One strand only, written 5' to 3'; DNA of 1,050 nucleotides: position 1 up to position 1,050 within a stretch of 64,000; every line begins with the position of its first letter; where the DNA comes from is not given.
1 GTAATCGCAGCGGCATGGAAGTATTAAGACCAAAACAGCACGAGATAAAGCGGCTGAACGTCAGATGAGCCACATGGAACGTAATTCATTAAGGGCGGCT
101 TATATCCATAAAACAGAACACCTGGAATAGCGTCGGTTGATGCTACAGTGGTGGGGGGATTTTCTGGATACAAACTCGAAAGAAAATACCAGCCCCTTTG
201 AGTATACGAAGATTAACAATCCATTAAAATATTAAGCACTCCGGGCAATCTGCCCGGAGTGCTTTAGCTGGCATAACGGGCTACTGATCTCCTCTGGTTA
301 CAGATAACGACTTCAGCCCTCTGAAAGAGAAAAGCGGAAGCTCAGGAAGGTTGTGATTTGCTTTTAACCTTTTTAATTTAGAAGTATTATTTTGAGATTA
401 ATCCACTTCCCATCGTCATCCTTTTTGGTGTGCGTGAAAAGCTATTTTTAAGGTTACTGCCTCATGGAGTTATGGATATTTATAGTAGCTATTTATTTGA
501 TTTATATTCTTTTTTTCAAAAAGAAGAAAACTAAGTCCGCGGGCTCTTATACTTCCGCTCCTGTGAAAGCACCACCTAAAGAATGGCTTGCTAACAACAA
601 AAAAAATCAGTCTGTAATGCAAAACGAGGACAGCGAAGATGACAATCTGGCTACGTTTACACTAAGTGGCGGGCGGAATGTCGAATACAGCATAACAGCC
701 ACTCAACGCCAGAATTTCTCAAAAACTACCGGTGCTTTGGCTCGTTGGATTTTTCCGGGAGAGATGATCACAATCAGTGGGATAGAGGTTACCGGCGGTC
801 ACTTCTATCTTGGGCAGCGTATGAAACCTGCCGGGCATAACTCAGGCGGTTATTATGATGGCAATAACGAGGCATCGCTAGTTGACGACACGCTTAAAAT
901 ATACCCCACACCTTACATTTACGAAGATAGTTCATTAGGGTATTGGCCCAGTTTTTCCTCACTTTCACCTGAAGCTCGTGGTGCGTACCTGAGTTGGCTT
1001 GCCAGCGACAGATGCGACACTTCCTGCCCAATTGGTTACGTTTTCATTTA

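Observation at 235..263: Perfect 13-bp-stem hairpin upstream of the Shango-like operon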

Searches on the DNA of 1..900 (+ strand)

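Call 6: search_dna_similar(query=window:1-700:+, collection=ecoli_genomes, mode=near, max_rows=30)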
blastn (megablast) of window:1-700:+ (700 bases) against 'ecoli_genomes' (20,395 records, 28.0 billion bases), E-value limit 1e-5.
Records with a match: 1188; places in all: 1330; records where one place covers at least 80% of the query: 269.
Genomes with a match: 1187 of 5426; with a place that covers at least 80% of the query: 269. Places per genome that has any: lowest 1, median 1, highest 3. On chromosomes: 1324 places; on plasmids: 6.
Best place of each record, by identity: >=99% 268; 95-99% 177; 90-95% 8; 80-90% 630; 60-80% 105.
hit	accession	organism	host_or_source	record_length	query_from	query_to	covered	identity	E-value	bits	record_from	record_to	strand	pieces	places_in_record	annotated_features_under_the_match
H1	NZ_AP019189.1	Escherichia coli strain M217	Homo sapiens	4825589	1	700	100%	100.0%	0e+0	1293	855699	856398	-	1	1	TerB N-terminal domain-containing protein | integrase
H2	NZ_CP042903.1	Escherichia coli strain CFSAN061761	missing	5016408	1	700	100%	100.0%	0e+0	1293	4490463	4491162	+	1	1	tellurite resistance TerB family protein | integrase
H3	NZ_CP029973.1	Escherichia coli strain 51008369SK1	Dog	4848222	1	700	100%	100.0%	0e+0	1293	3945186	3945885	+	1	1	TerB N-terminal domain-containing protein | integrase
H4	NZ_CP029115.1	Escherichia coli strain AR435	missing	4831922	1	700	100%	100.0%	0e+0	1293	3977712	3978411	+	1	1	TerB N-terminal domain-containing protein | integrase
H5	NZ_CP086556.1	Escherichia coli strain ESY002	Homo sapiens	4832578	1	700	100%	100.0%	0e+0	1293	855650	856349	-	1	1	TerB N-terminal domain-containing protein | integrase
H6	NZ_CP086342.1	Escherichia coli strain ESY001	Homo sapiens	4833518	1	700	100%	100.0%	0e+0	1293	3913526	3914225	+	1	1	TerB N-terminal domain-containing protein | integrase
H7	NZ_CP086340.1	Escherichia coli strain ESY003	Homo sapiens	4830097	1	700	100%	100.0%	0e+0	1293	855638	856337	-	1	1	TerB N-terminal domain-containing protein | integrase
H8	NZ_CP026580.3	Escherichia coli strain WCHEC005237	Homo sapiens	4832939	1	700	100%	100.0%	0e+0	1293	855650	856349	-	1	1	TerB N-terminal domain-containing protein | integrase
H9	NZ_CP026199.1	Escherichia coli strain ECONIH6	Homo sapiens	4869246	1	700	100%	100.0%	0e+0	1293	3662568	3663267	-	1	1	TerB N-terminal domain-containing protein | integrase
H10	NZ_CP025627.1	Escherichia coli strain SCEC020007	Homo sapiens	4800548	1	700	100%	100.0%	0e+0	1293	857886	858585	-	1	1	TerB N-terminal domain-containing protein | integrase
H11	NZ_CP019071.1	Escherichia coli strain CRE1493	Homo sapiens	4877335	1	700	100%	100.0%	0e+0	1293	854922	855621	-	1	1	TerB N-terminal domain-containing protein | integrase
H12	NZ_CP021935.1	Escherichia coli strain AR_0055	missing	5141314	1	700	100%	100.0%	0e+0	1293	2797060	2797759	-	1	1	TerB N-terminal domain-containing protein | integrase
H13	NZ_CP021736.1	Escherichia coli strain AR_0150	missing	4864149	1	700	100%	100.0%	0e+0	1293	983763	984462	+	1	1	TerB N-terminal domain-containing protein | integrase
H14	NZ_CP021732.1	Escherichia coli strain AR_0114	missing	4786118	1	700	100%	100.0%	0e+0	1293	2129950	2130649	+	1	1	TerB N-terminal domain-containing protein | integrase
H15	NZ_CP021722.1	Escherichia coli strain AR_0128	missing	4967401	1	700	100%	100.0%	0e+0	1293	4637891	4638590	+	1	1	TerB N-terminal domain-containing protein | integrase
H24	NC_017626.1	Escherichia coli 042 strain 042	-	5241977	1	700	100%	100.0%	0e+0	1293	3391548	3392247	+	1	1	TerB N-terminal domain-containing protein | integrase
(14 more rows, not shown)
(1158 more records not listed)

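Call 7: get_annotated_region(hit=H24, flank=6000)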
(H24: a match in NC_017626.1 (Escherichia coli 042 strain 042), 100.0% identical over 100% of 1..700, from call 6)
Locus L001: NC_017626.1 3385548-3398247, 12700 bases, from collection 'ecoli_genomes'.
description: Escherichia coli 042, complete sequence
organism: Escherichia coli 042 strain 042 (NCBI taxid 216592)
replicon: chromosome; assembly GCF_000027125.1
host: -; source: -; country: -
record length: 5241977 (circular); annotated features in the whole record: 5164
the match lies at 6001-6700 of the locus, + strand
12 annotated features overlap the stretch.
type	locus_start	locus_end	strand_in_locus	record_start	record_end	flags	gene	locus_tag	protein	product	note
CDS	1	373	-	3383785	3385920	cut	speC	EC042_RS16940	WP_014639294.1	ornithine decarboxylase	-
CDS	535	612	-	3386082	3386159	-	-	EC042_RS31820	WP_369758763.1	hypothetical protein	-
CDS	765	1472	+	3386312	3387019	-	yqgA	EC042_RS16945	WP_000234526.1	DUF554 domain-containing protein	-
tRNA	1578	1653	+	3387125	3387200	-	-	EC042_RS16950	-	tRNA-Phe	-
CDS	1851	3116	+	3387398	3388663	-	-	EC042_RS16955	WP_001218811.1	tyrosine-type recombinase/integrase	-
CDS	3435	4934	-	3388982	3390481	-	-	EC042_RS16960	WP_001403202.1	phosphoethanolamine transferase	-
CDS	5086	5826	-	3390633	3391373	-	-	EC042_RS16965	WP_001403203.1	outer membrane protein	-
CDS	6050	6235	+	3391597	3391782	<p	-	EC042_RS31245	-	integrase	internal stop; incomplete; partial in the middle of a contig; missing N-terminus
CDS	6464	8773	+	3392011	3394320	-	-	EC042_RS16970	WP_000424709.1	TerB N-terminal domain-containing protein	-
CDS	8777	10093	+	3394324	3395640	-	-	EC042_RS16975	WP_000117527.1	ATP-binding protein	-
CDS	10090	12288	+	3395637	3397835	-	-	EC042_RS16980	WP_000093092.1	DEAD/DEAH box helicase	-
CDS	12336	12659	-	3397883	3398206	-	-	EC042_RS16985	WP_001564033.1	hypothetical protein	-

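Call 8: search_dna_similar(query=window:130-340:+, collection=ecoli_genomes, mode=distant, max_rows=40, rows=spread)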
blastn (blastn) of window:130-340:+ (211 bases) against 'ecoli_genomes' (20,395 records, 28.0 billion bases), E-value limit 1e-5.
Records with a match: 5084; places in all: 9909; records where one place covers at least 80% of the query: 269.
Genomes with a match: 5076 of 5426; with a place that covers at least 80% of the query: 269. Places per genome that has any: lowest 1, median 2, highest 6. On chromosomes: 9897 places; on plasmids: 12.
Best place of each record, by identity: >=99% 266; 95-99% 3; 90-95% 17; 80-90% 1476; 60-80% 3322.
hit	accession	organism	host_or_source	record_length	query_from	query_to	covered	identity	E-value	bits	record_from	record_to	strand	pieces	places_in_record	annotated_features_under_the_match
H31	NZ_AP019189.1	Escherichia coli strain M217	Homo sapiens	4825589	1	211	100%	100.0%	6e-103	381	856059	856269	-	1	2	integrase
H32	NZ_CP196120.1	Escherichia coli strain B19695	Homo sapiens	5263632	1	211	100%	100.0%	6e-103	381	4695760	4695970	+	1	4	integrase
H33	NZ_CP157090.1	Escherichia coli strain UTME-14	Sus scrofa domesticus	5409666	1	211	100%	99.1%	3e-100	372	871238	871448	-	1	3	integrase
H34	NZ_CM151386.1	Escherichia coli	Homo sapiens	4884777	2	141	66%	81.1%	5e-28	133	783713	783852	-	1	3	tyrosine-type recombinase/integrase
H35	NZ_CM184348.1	Escherichia coli strain ES4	Aquarana catesbeiana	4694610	9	134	60%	89.8%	3e-37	164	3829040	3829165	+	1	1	tyrosine-type recombinase/integrase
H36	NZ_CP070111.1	Escherichia coli strain FDAARGOS_1301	Homo sapiens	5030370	9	141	63%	82.1%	2e-26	127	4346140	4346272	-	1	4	tyrosine-type recombinase/integrase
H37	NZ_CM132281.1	Escherichia coli strain 19AR0253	Homo sapiens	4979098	9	141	63%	82.1%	2e-26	127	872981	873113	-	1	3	tyrosine-type recombinase/integrase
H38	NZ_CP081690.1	Escherichia coli strain 0H25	-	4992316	9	140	63%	82.0%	7e-26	125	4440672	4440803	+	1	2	tyrosine-type recombinase/integrase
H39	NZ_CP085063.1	Escherichia coli strain P31_YH1_02.21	Homo sapiens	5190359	9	141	63%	79.9%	4e-22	113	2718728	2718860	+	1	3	tyrosine-type recombinase/integrase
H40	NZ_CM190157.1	Escherichia coli strain 20332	Homo sapiens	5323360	9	141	63%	79.9%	4e-22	113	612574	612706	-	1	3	tyrosine-type recombinase/integrase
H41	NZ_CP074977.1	Escherichia coli strain 12690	Homo sapiens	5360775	2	128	60%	80.5%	2e-20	108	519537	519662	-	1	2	tyrosine-type recombinase/integrase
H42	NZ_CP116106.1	Escherichia coli strain DETEC-P829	ICU patient rectal swab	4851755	2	128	60%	79.7%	2e-19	104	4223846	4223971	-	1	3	tyrosine-type recombinase/integrase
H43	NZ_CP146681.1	Escherichia coli strain MS 196-1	Homo sapiens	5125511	2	128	60%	79.5%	4e-22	113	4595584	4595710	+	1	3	tyrosine-type recombinase/integrase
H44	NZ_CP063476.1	Escherichia coli strain EM10-18-28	not applicable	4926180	2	128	60%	79.2%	7e-20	106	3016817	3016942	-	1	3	tyrosine-type recombinase/integrase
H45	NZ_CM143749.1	Escherichia coli strain KD0845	dog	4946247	2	128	60%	79.2%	7e-20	106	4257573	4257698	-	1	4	tyrosine-type recombinase/integrase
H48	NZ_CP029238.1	Escherichia coli strain CJ236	Homo sapiens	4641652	2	128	60%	78.5%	8e-19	102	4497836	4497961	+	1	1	tyrosine-type recombinase/integrase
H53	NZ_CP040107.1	Escherichia coli O157:H7 strain MB9-1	cattle feces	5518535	9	128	57%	81.0%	2e-19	104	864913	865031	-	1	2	tyrosine-type recombinase/integrase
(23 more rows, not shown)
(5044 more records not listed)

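Call 9: search_rna_families(source=window, start=1, end=700, threshold=evalue, max_evalue=10)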
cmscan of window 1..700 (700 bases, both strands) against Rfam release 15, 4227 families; matches with E-value up to 10: 5.
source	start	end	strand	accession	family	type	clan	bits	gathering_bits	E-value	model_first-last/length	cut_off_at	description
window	158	265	+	RF01820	RsaE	Gene; sRNA;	-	24.9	79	0.08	1-112/112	no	RNA Staph. aureus E (RoxS)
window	230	266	+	RF02425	SpF01_sRNA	Gene; sRNA;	-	22.1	55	1.8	35-71/80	no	Streptococcus sRNA SpF01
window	508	535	+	RF01103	UPD-PKc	Cis-reg;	-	21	40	0.86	1-29/29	no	Pseudoknot of upstream pseudoknot domain (UPD) of the 3'UTR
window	234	264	-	RF02425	SpF01_sRNA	Gene; sRNA;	-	20.2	55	4.6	39-69/80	no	Streptococcus sRNA SpF01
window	491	583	+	RF04329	snoMe18S-C1367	Gene; snRNA; snoRNA; CD-box;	-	15.6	101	4.8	1-110/110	no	Drosophila C/D box small nucleolar RNA snoMe18S-C1367 family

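Call 11: get_annotated_region(hit=H34, flank=2500)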
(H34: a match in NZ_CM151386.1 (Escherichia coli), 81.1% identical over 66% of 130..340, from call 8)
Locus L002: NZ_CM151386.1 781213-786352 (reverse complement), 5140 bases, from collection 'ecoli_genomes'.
description: Escherichia coli isolate 02B21CPO003B chromosome, whole genome shotgun sequence
organism: Escherichia coli (NCBI taxid 562)
replicon: chromosome; assembly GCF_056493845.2
host: Homo sapiens; source: stool/rectal swab; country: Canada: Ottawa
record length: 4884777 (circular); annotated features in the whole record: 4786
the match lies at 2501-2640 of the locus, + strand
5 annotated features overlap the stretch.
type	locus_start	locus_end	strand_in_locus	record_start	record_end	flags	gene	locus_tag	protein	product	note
CDS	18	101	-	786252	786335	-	yqgH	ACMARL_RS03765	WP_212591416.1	hypothetical protein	-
CDS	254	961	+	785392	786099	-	yqgA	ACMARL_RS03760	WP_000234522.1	DUF554 domain-containing protein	-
tRNA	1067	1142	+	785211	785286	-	-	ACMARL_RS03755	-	tRNA-Phe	-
CDS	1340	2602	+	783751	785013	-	-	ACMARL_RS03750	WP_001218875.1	tyrosine-type recombinase/integrase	-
CDS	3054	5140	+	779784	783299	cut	-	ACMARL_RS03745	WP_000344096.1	AAA domain-containing protein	-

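Call 12: get_annotated_region(hit=H35, flank=2500)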
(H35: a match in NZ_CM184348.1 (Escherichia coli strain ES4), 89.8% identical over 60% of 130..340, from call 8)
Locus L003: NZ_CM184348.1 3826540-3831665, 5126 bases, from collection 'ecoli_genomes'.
description: Escherichia coli strain ES4 chromosome, whole genome shotgun sequence
organism: Escherichia coli strain ES4 (NCBI taxid 562)
replicon: chromosome; assembly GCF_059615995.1
host: Aquarana catesbeiana; source: frog farm sediment; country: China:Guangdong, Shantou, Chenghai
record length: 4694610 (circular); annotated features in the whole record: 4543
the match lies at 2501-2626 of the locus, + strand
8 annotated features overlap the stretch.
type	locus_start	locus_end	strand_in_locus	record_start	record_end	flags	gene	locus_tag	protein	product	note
CDS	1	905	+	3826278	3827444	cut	-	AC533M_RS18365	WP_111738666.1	hypothetical protein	-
CDS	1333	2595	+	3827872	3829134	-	-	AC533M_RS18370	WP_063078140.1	tyrosine-type recombinase/integrase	-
CDS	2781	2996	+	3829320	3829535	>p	-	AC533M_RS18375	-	transposase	incomplete; partial in the middle of a contig; missing C-terminus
CDS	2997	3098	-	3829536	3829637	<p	-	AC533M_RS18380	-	PdcA protein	incomplete; partial in the middle of a contig; missing C-terminus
CDS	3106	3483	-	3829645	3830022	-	-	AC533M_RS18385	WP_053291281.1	type II toxin-antitoxin system death-on-curing family toxin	-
CDS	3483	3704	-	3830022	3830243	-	-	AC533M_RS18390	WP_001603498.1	type II toxin-antitoxin system Phd/YefM family antitoxin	-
CDS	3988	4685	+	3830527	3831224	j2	-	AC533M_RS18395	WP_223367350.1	IS1 family transposase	programmed frameshift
CDS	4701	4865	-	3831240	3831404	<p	-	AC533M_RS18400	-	hypothetical protein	incomplete; partial in the middle of a contig; missing C-terminus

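Call 13: get_annotated_region(hit=H36, flank=2500)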
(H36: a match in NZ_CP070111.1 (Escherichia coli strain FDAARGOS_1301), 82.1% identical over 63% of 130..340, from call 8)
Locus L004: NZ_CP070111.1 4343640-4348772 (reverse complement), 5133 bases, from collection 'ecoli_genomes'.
description: Escherichia coli strain FDAARGOS_1301 chromosome, complete genome
organism: Escherichia coli strain FDAARGOS_1301 (NCBI taxid 562)
replicon: chromosome; assembly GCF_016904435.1
host: Homo sapiens; source: missing; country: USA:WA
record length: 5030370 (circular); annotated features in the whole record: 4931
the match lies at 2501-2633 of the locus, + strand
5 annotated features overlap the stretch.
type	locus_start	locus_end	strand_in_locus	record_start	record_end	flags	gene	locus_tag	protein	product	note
CDS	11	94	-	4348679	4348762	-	-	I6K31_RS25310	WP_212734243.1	hypothetical protein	-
CDS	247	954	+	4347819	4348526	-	yqgA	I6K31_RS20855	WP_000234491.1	DUF554 domain-containing protein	-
tRNA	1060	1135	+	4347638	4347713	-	-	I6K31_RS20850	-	tRNA-Phe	-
CDS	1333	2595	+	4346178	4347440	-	-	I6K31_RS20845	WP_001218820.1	tyrosine-type recombinase/integrase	-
CDS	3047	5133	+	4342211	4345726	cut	-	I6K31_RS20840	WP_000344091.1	AAA domain-containing protein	-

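Call 14: get_annotated_region(hit=H39, flank=2500)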
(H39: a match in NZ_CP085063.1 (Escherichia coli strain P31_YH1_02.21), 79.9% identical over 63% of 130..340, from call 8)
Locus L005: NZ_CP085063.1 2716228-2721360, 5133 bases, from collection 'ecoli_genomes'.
description: Escherichia coli strain P31_YH1_02.21 chromosome, complete genome
organism: Escherichia coli strain P31_YH1_02.21 (NCBI taxid 562)
replicon: chromosome; assembly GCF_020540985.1
host: Homo sapiens; source: -; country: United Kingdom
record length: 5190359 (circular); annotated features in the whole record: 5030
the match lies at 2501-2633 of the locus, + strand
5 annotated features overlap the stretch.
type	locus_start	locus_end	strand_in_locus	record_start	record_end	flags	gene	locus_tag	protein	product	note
CDS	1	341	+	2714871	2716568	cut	dsbD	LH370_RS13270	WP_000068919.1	protein-disulfide reductase DsbD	-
CDS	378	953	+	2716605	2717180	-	dicD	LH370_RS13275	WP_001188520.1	transcriptional regulator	-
tRNA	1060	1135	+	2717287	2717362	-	-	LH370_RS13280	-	tRNA-Phe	-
CDS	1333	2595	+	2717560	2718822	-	-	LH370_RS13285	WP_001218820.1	tyrosine-type recombinase/integrase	-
CDS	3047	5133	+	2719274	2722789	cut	-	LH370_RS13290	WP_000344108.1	AAA domain-containing protein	-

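Call 15: get_annotated_region(hit=H48, flank=2500)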
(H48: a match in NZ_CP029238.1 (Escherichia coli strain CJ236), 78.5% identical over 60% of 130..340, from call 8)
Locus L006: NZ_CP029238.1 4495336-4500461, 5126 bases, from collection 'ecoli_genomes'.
description: Escherichia coli strain CJ236 chromosome, complete genome
organism: Escherichia coli strain CJ236 (NCBI taxid 562)
replicon: chromosome; assembly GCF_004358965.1
host: Homo sapiens; source: -; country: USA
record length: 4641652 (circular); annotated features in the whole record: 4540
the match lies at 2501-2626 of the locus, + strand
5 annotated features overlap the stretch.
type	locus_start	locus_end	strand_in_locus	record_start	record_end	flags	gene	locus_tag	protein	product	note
CDS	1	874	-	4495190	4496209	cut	ahr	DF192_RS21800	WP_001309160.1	NADPH-dependent aldehyde reductase Ahr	-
tRNA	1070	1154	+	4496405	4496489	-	-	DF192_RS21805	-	tRNA-Leu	-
CDS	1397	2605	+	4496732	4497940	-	-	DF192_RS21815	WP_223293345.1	tyrosine-type recombinase/integrase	-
CDS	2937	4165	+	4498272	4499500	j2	-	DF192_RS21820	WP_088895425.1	IS3-like element IS2 family transposase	programmed frameshift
CDS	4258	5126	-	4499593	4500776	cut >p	-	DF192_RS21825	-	phosphoethanolamine transferase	frameshifted; internal stop; incomplete; partial in the middle of a contig; missing N-terminus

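Call 16: get_annotated_region(hit=H53, flank=2500)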
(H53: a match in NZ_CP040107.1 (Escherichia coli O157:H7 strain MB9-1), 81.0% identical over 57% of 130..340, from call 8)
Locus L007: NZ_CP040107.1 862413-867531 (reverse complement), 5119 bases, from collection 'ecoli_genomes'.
description: Escherichia coli O157:H7 strain MB9-1 chromosome
organism: Escherichia coli O157:H7 strain MB9-1 (NCBI taxid 83334)
replicon: chromosome; assembly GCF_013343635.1
host: -; source: cattle feces; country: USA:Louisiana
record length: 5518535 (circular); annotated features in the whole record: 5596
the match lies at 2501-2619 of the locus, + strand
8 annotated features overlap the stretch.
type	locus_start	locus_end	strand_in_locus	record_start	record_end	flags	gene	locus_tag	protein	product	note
CDS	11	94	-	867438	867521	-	-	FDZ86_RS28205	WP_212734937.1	hypothetical protein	-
CDS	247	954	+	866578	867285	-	yqgA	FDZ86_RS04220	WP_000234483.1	DUF554 domain-containing protein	-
tRNA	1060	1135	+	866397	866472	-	-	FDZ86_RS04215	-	tRNA-Phe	-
CDS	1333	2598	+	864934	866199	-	-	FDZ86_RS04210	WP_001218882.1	tyrosine-type recombinase/integrase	-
CDS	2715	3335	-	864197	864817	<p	-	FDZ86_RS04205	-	IS66-like element ISEc8 family transposase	incomplete; partial in the middle of a contig; missing N-terminus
CDS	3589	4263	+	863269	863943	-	tnpA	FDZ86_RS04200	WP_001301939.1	IS66-like element accessory protein TnpA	-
CDS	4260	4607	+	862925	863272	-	tnpB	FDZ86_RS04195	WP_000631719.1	IS66 family insertion sequence element accessory protein TnpB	TnpB, as the term is used for proteins encoded by IS66 family insertion elements, is considered an accessory protein, ...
CDS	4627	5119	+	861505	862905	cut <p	tnpC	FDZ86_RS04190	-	IS66 family transposase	incomplete; partial in the middle of a contig; missing C-terminus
